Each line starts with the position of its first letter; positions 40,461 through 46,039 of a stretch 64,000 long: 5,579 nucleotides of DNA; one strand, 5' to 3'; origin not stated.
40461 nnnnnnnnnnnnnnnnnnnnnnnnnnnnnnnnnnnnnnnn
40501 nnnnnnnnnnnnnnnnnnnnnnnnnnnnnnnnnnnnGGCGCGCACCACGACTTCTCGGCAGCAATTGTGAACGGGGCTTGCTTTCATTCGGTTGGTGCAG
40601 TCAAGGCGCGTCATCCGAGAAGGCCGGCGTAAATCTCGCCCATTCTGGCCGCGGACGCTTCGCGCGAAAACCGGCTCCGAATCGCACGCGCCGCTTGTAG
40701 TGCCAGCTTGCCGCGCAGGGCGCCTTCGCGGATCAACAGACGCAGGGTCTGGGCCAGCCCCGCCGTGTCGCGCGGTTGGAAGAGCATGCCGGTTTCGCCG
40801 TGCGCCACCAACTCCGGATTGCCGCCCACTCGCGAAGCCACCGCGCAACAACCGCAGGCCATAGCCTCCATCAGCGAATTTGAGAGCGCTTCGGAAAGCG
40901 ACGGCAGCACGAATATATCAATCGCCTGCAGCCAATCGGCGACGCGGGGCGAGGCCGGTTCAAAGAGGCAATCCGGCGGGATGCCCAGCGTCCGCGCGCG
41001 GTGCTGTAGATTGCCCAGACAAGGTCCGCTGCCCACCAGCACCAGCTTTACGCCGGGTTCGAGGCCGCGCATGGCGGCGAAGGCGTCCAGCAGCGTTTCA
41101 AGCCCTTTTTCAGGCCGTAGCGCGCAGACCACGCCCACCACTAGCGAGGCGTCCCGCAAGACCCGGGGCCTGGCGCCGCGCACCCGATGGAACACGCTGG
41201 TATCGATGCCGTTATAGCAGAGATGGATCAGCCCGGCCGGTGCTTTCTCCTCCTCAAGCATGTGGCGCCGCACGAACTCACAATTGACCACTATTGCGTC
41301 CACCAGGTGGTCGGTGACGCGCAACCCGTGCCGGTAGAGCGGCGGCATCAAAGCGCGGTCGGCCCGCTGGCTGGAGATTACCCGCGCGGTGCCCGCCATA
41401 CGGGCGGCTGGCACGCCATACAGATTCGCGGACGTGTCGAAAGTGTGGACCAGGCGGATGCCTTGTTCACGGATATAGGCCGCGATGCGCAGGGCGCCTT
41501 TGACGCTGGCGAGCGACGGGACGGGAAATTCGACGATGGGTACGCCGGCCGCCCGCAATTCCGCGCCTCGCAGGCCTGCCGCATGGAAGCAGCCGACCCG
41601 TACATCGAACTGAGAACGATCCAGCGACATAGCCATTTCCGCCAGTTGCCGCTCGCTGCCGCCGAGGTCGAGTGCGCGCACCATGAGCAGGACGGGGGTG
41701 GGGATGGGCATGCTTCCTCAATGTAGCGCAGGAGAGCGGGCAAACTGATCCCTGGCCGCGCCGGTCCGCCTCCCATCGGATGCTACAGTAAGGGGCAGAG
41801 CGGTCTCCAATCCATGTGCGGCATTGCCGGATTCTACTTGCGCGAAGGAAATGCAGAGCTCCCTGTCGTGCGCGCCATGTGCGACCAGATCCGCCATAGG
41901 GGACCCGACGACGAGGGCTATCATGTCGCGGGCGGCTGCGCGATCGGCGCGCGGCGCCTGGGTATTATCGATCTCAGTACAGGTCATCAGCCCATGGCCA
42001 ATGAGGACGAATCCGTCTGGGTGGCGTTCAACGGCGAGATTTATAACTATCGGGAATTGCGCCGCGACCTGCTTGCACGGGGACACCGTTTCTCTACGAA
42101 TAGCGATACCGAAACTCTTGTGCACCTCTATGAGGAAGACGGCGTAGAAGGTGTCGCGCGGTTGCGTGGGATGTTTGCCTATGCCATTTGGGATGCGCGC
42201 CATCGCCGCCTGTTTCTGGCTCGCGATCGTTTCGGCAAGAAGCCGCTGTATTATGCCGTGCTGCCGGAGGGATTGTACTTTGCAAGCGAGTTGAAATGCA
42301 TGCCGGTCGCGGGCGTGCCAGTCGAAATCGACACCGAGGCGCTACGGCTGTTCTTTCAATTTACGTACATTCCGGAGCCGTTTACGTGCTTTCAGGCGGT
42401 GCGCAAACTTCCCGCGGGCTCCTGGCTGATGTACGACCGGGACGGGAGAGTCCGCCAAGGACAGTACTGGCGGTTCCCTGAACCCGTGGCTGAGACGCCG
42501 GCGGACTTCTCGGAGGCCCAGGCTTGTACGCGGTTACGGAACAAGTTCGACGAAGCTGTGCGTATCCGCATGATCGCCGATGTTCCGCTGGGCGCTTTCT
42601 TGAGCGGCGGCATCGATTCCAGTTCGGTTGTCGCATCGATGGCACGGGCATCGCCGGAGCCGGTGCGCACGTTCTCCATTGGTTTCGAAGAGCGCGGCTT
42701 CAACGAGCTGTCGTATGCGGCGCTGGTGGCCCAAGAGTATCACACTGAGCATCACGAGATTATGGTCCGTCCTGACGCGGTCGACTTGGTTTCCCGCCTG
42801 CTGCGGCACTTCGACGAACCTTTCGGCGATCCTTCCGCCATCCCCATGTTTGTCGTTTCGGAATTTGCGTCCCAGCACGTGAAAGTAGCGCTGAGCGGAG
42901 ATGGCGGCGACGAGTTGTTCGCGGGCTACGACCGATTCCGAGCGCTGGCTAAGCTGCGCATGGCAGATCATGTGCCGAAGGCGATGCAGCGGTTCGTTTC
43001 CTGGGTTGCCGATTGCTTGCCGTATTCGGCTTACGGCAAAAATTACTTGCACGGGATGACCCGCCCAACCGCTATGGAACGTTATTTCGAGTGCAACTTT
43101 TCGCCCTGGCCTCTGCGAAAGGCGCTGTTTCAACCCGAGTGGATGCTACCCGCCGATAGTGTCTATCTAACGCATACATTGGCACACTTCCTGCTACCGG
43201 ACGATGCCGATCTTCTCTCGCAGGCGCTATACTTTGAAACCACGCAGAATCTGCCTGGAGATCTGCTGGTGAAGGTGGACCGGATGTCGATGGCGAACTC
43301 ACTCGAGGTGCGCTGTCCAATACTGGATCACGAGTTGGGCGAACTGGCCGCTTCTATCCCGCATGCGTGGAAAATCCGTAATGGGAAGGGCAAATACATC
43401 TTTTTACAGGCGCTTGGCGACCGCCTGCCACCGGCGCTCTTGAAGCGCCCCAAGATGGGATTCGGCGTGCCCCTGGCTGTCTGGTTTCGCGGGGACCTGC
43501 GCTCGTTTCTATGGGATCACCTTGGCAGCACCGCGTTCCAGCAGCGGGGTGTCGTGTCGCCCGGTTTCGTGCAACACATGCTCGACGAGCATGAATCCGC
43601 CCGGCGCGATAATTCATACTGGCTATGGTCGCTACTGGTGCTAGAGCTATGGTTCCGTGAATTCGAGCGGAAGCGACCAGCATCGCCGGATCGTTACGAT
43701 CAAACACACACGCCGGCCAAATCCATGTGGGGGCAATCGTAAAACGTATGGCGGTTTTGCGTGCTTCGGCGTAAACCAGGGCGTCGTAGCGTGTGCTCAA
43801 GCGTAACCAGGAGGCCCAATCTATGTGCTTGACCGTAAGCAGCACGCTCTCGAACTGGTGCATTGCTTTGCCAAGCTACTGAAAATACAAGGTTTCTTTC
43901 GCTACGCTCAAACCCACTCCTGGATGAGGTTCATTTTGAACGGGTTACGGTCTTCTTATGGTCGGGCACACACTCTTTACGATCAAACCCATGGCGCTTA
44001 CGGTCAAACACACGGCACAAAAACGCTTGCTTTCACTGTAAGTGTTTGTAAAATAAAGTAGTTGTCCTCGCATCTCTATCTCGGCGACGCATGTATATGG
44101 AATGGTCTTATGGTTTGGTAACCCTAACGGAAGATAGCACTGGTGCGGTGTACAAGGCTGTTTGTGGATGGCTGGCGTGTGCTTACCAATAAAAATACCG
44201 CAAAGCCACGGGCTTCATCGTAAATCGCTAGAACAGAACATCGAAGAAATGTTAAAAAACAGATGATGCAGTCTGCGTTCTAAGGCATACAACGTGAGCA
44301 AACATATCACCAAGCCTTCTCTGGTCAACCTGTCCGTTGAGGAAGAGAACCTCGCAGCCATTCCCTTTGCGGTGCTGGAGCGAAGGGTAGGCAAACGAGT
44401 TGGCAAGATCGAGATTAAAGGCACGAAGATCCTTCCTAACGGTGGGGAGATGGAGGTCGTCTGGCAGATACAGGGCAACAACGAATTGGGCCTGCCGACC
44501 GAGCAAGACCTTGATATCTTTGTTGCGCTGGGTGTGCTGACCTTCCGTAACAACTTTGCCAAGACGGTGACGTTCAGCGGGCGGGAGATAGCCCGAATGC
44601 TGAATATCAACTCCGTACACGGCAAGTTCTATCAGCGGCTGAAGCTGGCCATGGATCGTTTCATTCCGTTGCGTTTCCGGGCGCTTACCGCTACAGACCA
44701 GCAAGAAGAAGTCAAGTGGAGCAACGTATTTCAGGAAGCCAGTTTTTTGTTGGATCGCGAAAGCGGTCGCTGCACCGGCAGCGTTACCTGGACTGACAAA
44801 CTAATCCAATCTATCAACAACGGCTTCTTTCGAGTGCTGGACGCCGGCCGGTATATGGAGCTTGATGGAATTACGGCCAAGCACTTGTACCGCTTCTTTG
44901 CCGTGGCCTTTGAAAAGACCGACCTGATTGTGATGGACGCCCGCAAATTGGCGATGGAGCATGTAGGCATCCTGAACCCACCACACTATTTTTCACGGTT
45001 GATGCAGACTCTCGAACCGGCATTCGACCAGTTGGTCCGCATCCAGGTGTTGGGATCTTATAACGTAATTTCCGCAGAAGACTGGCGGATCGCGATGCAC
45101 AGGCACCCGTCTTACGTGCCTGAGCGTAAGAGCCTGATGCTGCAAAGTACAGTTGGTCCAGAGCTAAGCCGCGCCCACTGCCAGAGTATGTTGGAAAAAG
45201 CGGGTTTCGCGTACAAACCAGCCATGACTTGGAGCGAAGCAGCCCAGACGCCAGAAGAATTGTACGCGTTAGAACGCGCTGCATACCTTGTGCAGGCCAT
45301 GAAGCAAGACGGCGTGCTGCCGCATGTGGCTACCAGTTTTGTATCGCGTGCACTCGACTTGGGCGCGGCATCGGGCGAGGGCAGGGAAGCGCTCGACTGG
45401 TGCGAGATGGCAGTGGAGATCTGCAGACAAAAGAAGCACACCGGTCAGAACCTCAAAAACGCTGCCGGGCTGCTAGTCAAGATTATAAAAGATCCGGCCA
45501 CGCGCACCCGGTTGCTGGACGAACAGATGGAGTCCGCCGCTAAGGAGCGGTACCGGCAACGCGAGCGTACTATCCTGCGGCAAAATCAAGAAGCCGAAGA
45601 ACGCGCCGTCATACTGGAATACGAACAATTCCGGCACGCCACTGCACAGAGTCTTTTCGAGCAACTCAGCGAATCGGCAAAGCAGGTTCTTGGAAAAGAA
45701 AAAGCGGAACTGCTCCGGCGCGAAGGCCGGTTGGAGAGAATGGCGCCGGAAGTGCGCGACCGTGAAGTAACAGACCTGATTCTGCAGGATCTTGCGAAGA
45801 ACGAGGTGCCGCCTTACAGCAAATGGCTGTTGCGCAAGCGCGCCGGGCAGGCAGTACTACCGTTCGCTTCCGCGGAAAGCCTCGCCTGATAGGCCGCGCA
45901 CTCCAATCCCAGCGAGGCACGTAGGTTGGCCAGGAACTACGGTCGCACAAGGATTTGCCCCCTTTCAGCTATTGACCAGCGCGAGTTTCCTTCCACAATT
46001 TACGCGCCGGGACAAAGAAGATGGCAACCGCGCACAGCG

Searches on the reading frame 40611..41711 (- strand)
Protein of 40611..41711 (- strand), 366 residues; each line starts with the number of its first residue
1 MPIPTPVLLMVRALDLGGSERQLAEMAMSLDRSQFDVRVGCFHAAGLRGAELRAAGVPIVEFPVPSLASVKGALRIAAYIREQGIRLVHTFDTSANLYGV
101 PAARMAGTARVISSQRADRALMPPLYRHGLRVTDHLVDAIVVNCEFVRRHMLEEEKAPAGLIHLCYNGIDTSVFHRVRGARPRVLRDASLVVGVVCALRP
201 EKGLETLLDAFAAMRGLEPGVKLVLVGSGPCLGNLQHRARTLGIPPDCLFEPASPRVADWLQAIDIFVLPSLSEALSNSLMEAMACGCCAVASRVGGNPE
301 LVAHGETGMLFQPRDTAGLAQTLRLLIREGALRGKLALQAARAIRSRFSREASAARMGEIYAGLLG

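Call 63: search_protein_families(library=pfam, proteins=[window:40611-41711:-], max_evalue=0.0001)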
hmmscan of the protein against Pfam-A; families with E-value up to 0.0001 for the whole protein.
window:40611-41711:- (366 aa): 5 families
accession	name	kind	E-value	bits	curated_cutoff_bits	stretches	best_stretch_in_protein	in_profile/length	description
PF13692.12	Glyco_trans_1_4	-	2.6e-32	112.4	27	1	191-328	3-141/142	Glycosyl transferases group 1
PF00534.26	Glycos_transf_1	-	1.9e-31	109.3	26.4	1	189-337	15-166/172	Glycosyl transferases group 1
PF13439.12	Glyco_transf_4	-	2.2e-15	57.5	28.5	1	17-172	2-169/170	Glycosyltransferase Family 4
PF13579.12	Glyco_trans_4_4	-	3e-12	47.6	29.7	1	17-168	1-158/158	Glycosyl transferase 4-like domain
PF13524.12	Glyco_trans_1_2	-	2e-06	28.2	25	1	256-355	39-140/144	Glycosyl transferase-like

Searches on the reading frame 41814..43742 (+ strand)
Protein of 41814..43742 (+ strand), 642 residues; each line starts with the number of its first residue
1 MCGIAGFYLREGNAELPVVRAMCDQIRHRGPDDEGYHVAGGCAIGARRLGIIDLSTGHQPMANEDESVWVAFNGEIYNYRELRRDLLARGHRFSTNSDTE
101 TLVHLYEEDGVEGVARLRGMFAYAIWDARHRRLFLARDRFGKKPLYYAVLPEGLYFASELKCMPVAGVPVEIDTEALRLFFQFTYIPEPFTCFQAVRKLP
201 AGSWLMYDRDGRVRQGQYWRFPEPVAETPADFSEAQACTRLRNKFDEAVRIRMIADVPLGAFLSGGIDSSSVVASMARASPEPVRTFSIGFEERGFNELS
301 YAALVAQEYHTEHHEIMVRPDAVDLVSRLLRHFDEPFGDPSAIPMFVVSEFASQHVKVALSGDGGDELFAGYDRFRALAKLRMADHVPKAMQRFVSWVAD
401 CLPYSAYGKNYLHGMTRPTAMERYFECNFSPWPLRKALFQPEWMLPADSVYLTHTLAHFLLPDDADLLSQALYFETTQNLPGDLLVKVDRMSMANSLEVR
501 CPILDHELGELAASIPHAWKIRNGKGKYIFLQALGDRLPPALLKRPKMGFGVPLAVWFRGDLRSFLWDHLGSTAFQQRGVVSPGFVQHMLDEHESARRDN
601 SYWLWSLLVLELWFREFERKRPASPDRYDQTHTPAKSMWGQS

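Call 63: search_protein_families(library=pfam, proteins=[window:41814-43742:+], max_evalue=0.0001)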
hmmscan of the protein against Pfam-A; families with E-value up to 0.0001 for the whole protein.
window:41814-43742:+ (642 aa): 3 families
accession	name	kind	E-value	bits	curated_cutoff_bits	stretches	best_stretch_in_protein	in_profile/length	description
PF00733.27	Asn_synthase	-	1.2e-103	347.9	21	1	241-615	2-354/354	Asparagine synthase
PF13537.11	GATase_7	-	1.9e-46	157.5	25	1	47-163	2-121/123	Glutamine amidotransferase domain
PF13522.11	GATase_6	-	1.7e-44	151.4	27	1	31-159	1-130/130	Glutamine amidotransferase domain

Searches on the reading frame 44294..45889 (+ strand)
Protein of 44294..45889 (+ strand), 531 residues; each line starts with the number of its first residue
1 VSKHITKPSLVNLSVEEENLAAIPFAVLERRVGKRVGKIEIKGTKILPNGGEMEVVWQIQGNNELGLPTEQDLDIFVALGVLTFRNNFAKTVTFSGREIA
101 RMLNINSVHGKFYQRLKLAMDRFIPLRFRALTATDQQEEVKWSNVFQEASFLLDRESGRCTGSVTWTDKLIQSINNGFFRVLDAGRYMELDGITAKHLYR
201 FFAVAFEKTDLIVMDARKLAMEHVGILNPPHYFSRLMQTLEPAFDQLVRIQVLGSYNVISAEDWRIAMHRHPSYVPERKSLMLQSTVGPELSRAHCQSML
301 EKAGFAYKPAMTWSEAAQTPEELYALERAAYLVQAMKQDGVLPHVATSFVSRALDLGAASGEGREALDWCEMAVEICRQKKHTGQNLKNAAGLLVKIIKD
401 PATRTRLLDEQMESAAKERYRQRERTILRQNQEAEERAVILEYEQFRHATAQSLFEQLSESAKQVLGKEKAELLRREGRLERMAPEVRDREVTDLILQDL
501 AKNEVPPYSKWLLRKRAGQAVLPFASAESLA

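Call 64: search_protein_families(library=pfam, proteins=[window:44294-45889:+], max_evalue=0.0001)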
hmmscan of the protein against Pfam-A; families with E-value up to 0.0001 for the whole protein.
window:44294-45889:+ (531 aa): 1 family
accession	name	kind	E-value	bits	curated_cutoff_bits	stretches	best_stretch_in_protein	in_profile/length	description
PF10134.15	RPA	-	2.1e-05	24.7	27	1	55-208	30-185/228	Replication initiator protein A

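Call 68: find_homologous_proteins(query=window:44294-45889:+, max_evalue=0.00001)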
Query window:44294-45889:+ (531 aa): 574 proteins with E <= 0.00001 among 8000 candidates; the best 120 are listed.
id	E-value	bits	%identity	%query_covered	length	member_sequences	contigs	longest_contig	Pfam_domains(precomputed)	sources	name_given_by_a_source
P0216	0.0e+0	1112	94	100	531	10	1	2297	PF10134.16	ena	-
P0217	0.0e+0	1111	93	100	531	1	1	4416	PF10134.16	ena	-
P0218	0.0e+0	1070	90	99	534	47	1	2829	PF10134.16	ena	-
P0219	0.0e+0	1067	89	100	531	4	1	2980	PF10134.16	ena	-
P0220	0.0e+0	1067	89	100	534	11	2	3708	PF10134.16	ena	-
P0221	0.0e+0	1065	89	100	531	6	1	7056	-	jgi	jgi:hypothetical protein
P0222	0.0e+0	1059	89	100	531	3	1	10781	-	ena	-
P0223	0.0e+0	1058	88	100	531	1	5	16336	PF10134.16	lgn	-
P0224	0.0e+0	1057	88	100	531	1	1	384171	PF10134.16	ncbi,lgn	-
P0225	0.0e+0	1056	87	100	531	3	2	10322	PF10134.16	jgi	jgi:hypothetical protein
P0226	0.0e+0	1054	88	100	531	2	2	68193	-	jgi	jgi:hypothetical protein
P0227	0.0e+0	1051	87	100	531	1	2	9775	-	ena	-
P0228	0.0e+0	1050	87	100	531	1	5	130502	-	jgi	jgi:hypothetical protein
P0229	0.0e+0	1050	87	100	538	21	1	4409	PF10134.16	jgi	jgi:hypothetical protein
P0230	0.0e+0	1049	87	100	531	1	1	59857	PF10134.16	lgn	-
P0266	7.7e-270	914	85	91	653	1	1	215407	PF10134.16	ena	-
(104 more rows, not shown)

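Call 70: find_encoding_contigs(protein=P0266, flank=10000, max_places=2)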
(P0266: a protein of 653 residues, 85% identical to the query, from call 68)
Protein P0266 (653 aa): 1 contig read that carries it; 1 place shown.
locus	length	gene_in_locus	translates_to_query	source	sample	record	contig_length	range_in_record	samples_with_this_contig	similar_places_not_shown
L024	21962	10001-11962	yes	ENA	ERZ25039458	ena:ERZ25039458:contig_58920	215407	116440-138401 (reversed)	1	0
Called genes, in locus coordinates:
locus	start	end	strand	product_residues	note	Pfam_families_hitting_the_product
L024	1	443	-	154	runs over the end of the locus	PF20706:GT4-conflict (weak), PF00534:Glycos_transf_1, PF13692:Glyco_trans_1_4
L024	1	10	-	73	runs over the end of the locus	PF00534:Glycos_transf_1, PF13692:Glyco_trans_1_4 (weak)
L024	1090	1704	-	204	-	-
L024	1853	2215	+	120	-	-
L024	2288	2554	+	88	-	-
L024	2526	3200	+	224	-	PF02397:Bac_transf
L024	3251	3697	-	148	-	-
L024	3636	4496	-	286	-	PF00953:Glycos_transf_4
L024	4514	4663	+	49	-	-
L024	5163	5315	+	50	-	-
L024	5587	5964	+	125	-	-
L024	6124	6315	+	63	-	-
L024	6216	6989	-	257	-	PF13692:Glyco_trans_1_4, PF00534:Glycos_transf_1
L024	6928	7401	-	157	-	PF13439:Glyco_transf_4, PF13579:Glyco_trans_4_4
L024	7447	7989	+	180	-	PF13522:GATase_6, PF13537:GATase_7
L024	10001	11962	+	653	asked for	PF10134:RPA (faint)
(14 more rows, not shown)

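Call 74: search_dna_similar(query=window:44294-45886:+, collection=plasmids, mode=protein, max_evalue=0.00001, max_rows=15)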
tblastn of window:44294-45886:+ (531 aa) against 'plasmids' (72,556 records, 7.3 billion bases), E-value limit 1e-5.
Records with a match: 14; places in all: 14; records where one place covers at least 80% of the query: 0.
Best place of each record, by identity: <60% 14.
By first word of the organism name: Rubrobacter 4; Planctomyces 3; Aquisphaera 1; Isosphaera 1; Paludisphaera 1; Isosphaeraceae 1; Singulisphaera 1; Frigoriglobus 1; Planctomycetes 1.
By predicted mobility (MOB-suite, as given by PLSDB): non-mobilizable 13; mobilizable 1.
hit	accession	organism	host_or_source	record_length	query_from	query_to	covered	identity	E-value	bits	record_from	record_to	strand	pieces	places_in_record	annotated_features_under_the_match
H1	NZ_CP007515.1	Rubrobacter radiotolerans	-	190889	2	419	79%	24.2%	3e-10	71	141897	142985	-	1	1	trfA: plasmid replication initiator TrfA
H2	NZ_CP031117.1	Rubrobacter indicoceani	cell culture,marine sediment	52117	2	401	75%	24.5%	9e-7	60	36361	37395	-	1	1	trfA: plasmid replication initiator TrfA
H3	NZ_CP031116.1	Rubrobacter indicoceani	cell culture,marine sediment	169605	2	405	76%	24.0%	7e-12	76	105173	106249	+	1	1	trfA: plasmid replication initiator TrfA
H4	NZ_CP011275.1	Planctomyces sp. SH-PL62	cell culture,sugar beet rhizosphere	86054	16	353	64%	25.6%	1e-15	88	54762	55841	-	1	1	replication initiator protein A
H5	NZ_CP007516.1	Rubrobacter radiotolerans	-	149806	17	351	63%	24.2%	2e-7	62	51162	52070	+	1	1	trfA: plasmid replication initiator TrfA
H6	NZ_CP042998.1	Aquisphaera giovannonii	-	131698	8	277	51%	26.5%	3e-9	68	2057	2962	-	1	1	replication initiator protein A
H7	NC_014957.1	Isosphaera pallida ATCC 43644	algal mat from Kah-nee-tah hot spring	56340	13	270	49%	27.4%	2e-14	84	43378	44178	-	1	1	replication initiator protein A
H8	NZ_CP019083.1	Paludisphaera borealis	-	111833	16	270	48%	27.1%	4e-10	71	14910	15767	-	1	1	replication initiator protein A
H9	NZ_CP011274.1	Planctomyces sp. SH-PL62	cell culture,sugar beet rhizosphere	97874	16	268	48%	26.9%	4e-10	71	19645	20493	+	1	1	replication initiator protein A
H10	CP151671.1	Isosphaeraceae bacterium EP7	-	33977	11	270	49%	25.8%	1e-8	66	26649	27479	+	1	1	replication initiator protein A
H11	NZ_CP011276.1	Planctomyces sp. SH-PL62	cell culture,sugar beet rhizosphere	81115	16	271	48%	26.0%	2e-10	71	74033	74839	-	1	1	replication initiator protein A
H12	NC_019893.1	Singulisphaera acidiphila DSM 18658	sphagnum peat from the bog Obukhovskoe ...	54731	16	270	48%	25.4%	1e-9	69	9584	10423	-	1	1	replication initiator protein A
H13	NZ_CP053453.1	Frigoriglobus tundricola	cell culture,tundra wetland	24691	14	247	44%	26.1%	2e-6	59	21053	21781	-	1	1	replication initiator protein A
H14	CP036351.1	Planctomycetes bacterium K2D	-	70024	27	225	37%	23.7%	5e-7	61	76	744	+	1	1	Replication initiator protein A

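Call 88: search_protein_families(library=ncbifam, proteins=[window:44294-45886:+], max_evalue=0.1)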
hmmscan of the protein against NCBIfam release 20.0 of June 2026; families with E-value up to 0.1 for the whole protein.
window:44294-45886:+ (531 aa): 0 families
